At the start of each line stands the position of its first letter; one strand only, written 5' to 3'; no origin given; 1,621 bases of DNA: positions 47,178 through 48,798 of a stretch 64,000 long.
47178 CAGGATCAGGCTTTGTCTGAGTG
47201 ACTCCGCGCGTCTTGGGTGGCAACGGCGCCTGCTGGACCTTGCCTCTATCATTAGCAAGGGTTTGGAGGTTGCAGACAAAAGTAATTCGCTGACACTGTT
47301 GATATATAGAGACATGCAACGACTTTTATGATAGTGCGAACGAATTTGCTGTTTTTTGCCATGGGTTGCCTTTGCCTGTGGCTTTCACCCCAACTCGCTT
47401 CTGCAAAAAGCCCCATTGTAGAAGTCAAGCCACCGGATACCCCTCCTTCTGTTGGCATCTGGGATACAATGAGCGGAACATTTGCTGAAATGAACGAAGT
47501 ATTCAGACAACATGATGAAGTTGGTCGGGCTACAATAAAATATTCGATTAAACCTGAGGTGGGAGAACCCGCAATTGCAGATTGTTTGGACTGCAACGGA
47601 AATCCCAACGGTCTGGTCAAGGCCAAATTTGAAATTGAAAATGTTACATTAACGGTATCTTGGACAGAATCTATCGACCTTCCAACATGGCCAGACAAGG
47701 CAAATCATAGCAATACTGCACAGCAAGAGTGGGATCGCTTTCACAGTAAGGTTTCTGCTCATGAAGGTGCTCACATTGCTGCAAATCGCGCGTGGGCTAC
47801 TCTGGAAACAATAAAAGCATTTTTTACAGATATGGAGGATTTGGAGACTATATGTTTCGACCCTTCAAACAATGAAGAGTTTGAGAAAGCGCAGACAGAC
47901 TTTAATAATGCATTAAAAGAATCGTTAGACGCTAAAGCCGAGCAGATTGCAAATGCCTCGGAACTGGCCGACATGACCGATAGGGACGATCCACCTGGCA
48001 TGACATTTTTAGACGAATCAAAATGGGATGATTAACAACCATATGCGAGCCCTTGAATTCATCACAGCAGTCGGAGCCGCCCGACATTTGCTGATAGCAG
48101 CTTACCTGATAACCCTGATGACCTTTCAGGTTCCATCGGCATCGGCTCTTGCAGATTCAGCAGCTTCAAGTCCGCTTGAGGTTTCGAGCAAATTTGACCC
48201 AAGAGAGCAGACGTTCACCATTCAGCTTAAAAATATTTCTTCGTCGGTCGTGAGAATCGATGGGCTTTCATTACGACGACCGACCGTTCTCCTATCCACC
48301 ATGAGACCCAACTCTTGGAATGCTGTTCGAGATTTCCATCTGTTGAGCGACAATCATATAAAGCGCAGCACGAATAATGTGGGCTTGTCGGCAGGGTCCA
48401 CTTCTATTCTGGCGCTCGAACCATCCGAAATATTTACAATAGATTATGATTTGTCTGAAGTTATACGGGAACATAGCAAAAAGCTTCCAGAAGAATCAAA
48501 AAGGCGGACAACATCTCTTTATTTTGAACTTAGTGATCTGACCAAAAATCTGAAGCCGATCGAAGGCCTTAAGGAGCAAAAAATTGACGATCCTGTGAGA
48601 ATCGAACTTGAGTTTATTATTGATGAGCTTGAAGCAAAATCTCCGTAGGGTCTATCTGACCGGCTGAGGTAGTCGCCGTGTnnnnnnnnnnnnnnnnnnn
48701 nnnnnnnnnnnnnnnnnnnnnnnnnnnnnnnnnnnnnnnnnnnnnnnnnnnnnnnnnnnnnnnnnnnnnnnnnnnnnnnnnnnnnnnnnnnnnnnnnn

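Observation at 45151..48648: Candidate undescribed module: cytoplasmic TPR-like giant + exported HExxH (DUF922-like) protein + exported unknown, translationally coupled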

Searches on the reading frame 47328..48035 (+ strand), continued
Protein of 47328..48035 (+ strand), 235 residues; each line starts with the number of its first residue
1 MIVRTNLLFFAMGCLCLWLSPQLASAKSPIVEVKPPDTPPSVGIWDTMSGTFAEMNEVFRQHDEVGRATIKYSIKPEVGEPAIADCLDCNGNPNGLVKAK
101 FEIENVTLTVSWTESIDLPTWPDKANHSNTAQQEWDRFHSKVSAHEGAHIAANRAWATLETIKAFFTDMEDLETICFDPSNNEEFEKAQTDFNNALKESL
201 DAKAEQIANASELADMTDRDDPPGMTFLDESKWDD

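Call 94: fold_search(model_id=the predicted structure, library=viral)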
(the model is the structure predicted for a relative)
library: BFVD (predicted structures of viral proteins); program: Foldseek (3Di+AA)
matches with E <= 10: 409; with E <= 0.001: 0
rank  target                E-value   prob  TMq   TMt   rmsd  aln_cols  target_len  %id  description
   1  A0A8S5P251            1.5e-01  0.05  0.10  0.15  23.9       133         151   11  Uncharacterized protein [Myoviridae sp. ctLnO19]
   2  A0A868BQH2            1.5e-01  0.05  0.09  0.11  23.4       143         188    9  (no name in the UniProt tables at hand)
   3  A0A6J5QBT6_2          2.3e-01  0.06  0.11  0.04  33.8        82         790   12  Hint domain containing protein [uncultured Caudovirales phage]
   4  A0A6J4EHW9            2.6e-01  0.06  0.10  0.03  20.8       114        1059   10  (no name in the UniProt tables at hand)
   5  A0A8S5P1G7            2.6e-01  0.04  0.10  0.13  23.8       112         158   10  Uncharacterized protein [Myoviridae sp. ctLnO19]
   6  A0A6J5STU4            3.2e-01  0.02  0.10  0.08  22.5       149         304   12  Uncharacterized protein [uncultured Caudovirales phage]
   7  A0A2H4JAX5            3.6e-01  0.02  0.09  0.11  27.5       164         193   12  Putative ERF-like protein [uncultured Caudovirales phage]
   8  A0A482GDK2            4.7e-01  0.02  0.06  0.12  20.3        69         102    9  Uncharacterized protein [Escherichia phage vB_EcoM_Goslar]
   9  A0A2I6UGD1            5.0e-01  0.04  0.11  0.10  23.6       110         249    8  DNA single-strand annealing protein [Salinibacter phage M8CC-19]
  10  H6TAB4                5.0e-01  0.03  0.11  0.10  26.7       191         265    7  CD47-like protein [Cotia virus]
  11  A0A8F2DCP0            5.3e-01  0.13  0.11  0.11  14.0        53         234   15  (no name in the UniProt tables at hand)
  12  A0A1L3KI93            5.3e-01  0.13  0.14  0.08  25.0       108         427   13  Uncharacterized protein [Beihai levi-like virus 24]
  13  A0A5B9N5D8            5.3e-01  0.05  0.10  0.22  18.5       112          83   11  Uncharacterized protein [Aeromonas phage 4L372D]
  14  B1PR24                5.3e-01  0.03  0.09  0.03  23.5       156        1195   10  VP2 [Choristoneura fumiferana cypovirus]
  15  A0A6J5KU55            6.8e-01  0.08  0.11  0.10  15.3       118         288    8  Uncharacterized protein [uncultured Caudovirales phage]
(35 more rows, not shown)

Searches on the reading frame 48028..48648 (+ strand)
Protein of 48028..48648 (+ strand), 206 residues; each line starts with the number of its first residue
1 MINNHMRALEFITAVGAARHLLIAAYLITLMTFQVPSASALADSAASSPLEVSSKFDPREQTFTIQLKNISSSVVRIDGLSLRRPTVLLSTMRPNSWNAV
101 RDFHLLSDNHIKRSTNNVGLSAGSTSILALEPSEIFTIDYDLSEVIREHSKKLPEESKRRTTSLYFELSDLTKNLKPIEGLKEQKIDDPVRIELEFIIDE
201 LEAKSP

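Call 3: search_protein_families(library=pfam, proteins=[window:48028-48648:+], max_evalue=1)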
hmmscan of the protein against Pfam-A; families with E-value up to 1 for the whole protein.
window:48028-48648:+ (206 aa): 0 families

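Call 4: search_protein_families(library=ncbifam, proteins=[window:48028-48648:+], max_evalue=1)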
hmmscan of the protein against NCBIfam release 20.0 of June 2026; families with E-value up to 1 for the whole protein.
window:48028-48648:+ (206 aa): 0 families

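Call 5: search_protein_families(library=padloc, proteins=[window:48028-48648:+], max_evalue=1)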
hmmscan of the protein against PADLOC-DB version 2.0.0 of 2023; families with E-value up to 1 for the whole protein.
window:48028-48648:+ (206 aa): 0 families

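Call 11: find_homologous_proteins(query=window:48028-48645:+)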
Query window:48028-48645:+ (206 aa): 2 proteins with E <= 0.001 among 802 candidates.
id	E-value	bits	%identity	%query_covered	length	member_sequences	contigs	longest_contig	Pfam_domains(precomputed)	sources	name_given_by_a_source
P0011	5.0e-121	419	100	98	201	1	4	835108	-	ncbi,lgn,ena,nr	ncbi:MAG: hypothetical protein IAE97_10765 [Chthoniobacterales bacterium]|nr:hypothetical protein [C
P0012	3.1e-88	313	75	100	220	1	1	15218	-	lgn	-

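Call 14: find_encoding_contigs(protein=P0012, flank=8000, max_places=3)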
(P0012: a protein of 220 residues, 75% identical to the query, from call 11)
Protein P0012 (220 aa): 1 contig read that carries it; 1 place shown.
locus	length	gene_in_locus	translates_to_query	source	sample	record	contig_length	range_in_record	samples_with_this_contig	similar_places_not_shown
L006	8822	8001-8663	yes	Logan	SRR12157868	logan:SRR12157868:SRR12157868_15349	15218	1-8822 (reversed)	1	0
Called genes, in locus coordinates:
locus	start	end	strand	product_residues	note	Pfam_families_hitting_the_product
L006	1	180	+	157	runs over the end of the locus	PF22599:SecDF_P1_head (weak)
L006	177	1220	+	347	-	PF01551:Peptidase_M23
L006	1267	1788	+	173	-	PF01058:Oxidored_q6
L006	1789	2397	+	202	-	PF00329:Complex1_30kDa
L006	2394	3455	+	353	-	PF01612:DNA_pol_A_exo1, PF00570:HRDC (weak)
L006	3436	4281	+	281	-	PF02749:QRPTase_N, PF01729:QRPTase_C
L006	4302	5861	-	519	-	PF01541:GIY-YIG, PF27096:UvrC_M, PF02151:UVR, PF08459:UvrC_RNaseH_dom, PF12826:HHH_2 (weak), PF14520:HHH_5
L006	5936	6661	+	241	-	PF01618:MotA_ExbB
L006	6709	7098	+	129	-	-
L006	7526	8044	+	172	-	-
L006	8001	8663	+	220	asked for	-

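Call 34: search_protein_families(library=pfam, proteins=[L006:7526-8044:+], max_evalue=0.1)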
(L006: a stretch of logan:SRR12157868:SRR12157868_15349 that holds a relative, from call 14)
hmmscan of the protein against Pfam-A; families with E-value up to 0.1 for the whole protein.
L006:7526-8044:+ (172 aa): 0 families

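Call 68: predict_structure(alignment_id=A3)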
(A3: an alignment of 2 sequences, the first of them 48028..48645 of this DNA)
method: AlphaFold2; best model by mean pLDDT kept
length: 206 residues; sequences in the alignment: 2
mean_pLDDT: 36.7   pTM: 0.31
mean pLDDT of the five models: 36.7, 35.5, 32.1, 30.9, 30.5
residues with pLDDT >= 90: 0; 70-90: 0; 50-70: 11; < 50: 195
segments of 3 or more residues with pLDDT < 50: 1-52, 54-59, 61-64, 68-159, 162-191, 199-206
pLDDT, mean of each block of 10 residues (from residue 1): 38 36 32 29 35 48 48 38 27 27 29 25 24 33 46 46 45 37 43 49 35
secondary structure, 60 per line:
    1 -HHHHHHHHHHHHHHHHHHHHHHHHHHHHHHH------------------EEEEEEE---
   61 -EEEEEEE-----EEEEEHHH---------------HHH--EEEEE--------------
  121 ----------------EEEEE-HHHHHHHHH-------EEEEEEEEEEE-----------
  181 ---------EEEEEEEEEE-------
elements in order: H2-32 E51-57 E62-68 E74-78 E102-106 E137-141 H143-151 E159-169 E190-199

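Call 72: search_protein_families(library=phrogs, proteins=[window:48028-48648:+], max_evalue=0.01)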
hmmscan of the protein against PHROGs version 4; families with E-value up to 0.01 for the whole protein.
window:48028-48648:+ (206 aa): 0 families
